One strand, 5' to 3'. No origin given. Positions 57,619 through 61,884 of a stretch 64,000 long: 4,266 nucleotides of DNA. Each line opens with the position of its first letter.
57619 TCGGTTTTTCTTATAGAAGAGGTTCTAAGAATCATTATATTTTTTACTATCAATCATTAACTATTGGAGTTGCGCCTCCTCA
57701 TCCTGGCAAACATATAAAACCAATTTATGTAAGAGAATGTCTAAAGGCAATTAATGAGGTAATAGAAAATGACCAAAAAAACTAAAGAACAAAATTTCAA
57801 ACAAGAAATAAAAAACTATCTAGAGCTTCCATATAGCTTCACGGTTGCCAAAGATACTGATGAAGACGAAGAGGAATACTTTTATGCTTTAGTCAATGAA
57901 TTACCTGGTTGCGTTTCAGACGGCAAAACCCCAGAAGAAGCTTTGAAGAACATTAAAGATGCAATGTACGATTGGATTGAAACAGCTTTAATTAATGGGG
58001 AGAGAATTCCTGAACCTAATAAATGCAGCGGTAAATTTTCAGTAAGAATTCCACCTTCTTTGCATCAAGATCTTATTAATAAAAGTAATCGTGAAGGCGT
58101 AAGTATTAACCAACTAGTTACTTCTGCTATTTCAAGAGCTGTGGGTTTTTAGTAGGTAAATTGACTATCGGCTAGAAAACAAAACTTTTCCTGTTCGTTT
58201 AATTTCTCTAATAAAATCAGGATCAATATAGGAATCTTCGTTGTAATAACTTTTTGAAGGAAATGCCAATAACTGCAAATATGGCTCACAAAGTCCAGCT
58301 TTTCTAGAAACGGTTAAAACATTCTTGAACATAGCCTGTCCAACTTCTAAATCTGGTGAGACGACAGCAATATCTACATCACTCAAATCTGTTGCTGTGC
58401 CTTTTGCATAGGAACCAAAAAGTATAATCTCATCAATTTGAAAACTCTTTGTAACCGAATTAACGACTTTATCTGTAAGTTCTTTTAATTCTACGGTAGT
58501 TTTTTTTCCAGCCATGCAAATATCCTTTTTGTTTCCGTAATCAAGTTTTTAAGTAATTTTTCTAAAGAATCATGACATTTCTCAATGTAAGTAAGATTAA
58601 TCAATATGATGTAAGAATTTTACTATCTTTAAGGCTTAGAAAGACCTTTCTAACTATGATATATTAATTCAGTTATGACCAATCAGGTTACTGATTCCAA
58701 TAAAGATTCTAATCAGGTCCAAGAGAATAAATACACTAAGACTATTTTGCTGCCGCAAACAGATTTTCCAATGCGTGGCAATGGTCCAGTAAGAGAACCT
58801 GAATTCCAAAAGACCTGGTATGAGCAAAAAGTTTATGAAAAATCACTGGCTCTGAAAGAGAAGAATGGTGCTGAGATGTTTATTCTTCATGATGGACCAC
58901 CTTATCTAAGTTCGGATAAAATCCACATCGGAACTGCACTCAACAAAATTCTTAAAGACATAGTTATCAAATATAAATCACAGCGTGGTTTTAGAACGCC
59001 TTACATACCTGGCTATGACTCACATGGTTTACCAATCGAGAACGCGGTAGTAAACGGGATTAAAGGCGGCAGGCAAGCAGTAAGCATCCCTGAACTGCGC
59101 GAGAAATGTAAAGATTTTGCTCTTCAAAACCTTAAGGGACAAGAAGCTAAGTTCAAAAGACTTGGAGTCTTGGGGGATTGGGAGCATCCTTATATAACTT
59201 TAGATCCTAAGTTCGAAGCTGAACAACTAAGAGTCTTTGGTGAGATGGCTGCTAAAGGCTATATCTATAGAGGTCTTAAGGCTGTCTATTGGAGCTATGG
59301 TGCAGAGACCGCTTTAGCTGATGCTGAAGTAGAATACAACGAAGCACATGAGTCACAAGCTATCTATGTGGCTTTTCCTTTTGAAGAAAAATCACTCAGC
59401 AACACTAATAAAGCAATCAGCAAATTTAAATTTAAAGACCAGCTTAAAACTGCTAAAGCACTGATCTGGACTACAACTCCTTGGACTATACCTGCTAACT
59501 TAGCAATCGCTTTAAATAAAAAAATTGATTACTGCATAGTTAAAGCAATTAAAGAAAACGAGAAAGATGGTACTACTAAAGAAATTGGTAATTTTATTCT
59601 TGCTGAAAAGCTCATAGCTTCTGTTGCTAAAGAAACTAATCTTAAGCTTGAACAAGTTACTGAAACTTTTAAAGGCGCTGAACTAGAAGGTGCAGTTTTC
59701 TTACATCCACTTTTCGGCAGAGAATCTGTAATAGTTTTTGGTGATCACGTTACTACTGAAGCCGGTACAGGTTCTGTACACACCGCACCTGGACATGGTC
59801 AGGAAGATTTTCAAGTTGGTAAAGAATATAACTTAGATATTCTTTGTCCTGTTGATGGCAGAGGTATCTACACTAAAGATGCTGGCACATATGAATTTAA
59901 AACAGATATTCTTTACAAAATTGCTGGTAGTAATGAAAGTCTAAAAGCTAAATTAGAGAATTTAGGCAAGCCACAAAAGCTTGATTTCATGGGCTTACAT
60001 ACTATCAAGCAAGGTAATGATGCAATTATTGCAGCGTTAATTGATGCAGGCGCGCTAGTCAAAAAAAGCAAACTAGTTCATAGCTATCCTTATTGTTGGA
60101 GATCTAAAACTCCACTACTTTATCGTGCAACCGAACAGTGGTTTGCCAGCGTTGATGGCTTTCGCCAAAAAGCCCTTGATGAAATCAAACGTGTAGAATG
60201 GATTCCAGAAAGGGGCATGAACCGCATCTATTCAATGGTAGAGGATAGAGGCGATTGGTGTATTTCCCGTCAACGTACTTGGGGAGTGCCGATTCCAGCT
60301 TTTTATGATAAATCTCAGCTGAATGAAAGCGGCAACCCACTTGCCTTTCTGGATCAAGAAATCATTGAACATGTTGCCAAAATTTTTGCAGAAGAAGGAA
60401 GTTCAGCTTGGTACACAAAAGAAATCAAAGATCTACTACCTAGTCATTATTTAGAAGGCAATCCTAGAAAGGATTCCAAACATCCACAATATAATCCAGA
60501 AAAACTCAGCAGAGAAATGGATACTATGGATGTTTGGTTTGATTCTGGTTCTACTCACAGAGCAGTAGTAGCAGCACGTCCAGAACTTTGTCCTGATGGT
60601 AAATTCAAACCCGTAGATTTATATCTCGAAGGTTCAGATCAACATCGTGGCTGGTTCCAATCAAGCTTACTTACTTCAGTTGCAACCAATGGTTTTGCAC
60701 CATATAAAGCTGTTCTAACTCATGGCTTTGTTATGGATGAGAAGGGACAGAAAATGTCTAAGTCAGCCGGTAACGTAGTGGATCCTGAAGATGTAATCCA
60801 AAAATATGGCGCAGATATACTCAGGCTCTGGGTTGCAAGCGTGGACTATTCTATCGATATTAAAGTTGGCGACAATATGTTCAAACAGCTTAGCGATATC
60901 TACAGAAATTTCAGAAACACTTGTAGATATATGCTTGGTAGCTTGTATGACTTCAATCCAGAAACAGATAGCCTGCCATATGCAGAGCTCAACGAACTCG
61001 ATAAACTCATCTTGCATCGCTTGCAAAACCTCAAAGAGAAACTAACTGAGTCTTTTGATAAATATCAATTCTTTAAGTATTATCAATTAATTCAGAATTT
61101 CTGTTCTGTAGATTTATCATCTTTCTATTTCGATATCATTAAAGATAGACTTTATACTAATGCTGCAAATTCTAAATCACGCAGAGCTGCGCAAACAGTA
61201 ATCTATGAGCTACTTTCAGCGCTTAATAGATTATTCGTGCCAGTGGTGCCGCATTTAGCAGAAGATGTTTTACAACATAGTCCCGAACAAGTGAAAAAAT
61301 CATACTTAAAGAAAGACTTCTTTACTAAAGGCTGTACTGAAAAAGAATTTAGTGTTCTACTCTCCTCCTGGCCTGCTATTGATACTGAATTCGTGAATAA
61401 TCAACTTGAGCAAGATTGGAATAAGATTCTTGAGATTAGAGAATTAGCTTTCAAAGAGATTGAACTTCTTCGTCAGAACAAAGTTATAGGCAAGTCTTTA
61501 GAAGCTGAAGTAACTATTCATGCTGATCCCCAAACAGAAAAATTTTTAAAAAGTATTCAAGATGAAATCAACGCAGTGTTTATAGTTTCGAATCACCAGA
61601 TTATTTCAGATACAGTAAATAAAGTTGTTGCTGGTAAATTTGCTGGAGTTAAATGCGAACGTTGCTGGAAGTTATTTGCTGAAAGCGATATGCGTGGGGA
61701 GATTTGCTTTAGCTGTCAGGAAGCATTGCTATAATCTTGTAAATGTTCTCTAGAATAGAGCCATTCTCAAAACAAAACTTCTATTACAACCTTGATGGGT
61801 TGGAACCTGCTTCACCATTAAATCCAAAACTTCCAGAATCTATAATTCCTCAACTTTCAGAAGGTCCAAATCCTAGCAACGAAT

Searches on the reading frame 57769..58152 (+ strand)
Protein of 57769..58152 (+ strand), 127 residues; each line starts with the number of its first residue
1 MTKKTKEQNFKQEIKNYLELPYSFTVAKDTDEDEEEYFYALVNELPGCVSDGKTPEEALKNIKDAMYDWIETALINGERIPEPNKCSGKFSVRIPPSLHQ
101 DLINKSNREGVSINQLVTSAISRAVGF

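Call 15: search_protein_families(library=pfam, proteins=[window:57769-58152:+], max_evalue=0.001)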
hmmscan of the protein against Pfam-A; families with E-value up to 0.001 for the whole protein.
window:57769-58152:+ (127 aa): 3 families
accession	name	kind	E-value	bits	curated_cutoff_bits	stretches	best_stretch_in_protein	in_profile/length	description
PF05534.18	HicB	-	8.9e-11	42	21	1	82-121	11-51/51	HicB family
PF15919.11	HicB_lk_antitox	-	7.8e-09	36.2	27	1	32-85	7-60/123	HicB_like antitoxin of bacterial toxin-antitoxin system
PF21748.3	UPF0150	-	3.5e-07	30.5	27.3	1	34-81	17-64/64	UPF0150-like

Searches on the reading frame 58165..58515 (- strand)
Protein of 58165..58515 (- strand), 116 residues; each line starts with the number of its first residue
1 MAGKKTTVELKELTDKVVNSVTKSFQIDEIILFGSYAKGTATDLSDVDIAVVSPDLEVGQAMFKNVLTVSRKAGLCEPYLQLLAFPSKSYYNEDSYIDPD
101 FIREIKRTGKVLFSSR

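Call 15: search_protein_families(library=pfam, proteins=[window:58165-58515:-], max_evalue=0.001)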
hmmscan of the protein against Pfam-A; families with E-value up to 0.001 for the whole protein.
window:58165-58515:- (116 aa): 3 families
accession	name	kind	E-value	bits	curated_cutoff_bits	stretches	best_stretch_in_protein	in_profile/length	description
PF01909.29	NTP_transf_2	-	8e-11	42.6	21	1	16-56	3-43/93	Nucleotidyltransferase domain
PF18765.7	Polbeta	-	8.9e-11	42.2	26.9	1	17-114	3-89/93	Polymerase beta, Nucleotidyltransferase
PF22600.2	MTPAP-like_central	-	7.8e-05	23.2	27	1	9-58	21-70/139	Poly(A) RNA polymerase, mitochondrial-like, central palm domain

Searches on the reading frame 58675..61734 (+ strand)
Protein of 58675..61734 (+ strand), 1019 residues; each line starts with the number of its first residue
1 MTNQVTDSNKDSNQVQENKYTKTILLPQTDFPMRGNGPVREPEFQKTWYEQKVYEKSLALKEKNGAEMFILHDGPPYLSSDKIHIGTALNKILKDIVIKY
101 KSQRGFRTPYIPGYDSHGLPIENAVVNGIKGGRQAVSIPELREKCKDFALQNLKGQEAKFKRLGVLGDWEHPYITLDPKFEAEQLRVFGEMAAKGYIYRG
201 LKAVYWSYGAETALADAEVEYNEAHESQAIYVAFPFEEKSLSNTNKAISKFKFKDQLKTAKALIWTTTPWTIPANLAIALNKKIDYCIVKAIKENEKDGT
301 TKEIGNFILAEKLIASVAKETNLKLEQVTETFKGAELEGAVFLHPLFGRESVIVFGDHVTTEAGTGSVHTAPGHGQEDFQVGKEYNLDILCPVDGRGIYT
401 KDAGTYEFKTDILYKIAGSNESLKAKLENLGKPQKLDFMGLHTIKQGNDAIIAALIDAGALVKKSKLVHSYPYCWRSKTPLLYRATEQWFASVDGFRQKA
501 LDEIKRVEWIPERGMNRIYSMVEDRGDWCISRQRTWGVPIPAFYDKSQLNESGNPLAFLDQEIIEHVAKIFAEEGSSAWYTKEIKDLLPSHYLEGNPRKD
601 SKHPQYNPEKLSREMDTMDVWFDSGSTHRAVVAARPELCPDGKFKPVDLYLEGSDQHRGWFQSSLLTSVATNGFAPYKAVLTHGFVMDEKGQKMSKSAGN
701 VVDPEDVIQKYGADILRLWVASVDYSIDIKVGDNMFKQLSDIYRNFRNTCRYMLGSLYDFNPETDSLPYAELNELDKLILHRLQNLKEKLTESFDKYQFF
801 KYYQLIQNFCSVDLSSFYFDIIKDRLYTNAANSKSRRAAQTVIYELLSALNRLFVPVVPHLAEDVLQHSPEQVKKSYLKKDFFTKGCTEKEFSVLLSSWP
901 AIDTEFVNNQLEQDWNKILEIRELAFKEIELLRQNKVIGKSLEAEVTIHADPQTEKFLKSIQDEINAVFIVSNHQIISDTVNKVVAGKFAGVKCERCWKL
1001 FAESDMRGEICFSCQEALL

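Call 15: search_protein_families(library=pfam, proteins=[window:58675-61734:+], max_evalue=0.001)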
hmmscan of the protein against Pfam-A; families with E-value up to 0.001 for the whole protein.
window:58675-61734:+ (1019 aa): 6 families
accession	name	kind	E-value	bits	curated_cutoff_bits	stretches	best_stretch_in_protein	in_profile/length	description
PF00133.28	tRNA-synt_1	-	3.5e-134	448.1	22.7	1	45-731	3-413/414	tRNA synthetases class I (I, L, M and V)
PF08264.19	Anticodon_1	-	7.3e-30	104.2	25.1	1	776-948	1-148/148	Anticodon-binding domain of tRNA ligase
PF09334.17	tRNA-synt_1g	-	3.3e-22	79.2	20.1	2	79-221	10-137/391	tRNA synthetases class I (M)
PF13603.12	tRNA-synt_1_2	-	1.4e-07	31.6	25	1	311-390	59-137/185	Leucyl-tRNA synthetase, editing domain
PF01406.26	tRNA-synt_1e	-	1.7e-07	31.3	27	1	663-734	224-294/301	tRNA synthetases class I (C) catalytic domain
PF01921.24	tRNA-synt_1f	-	1.7e-06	27.6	27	1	672-749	263-338/360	tRNA synthetases class I (K)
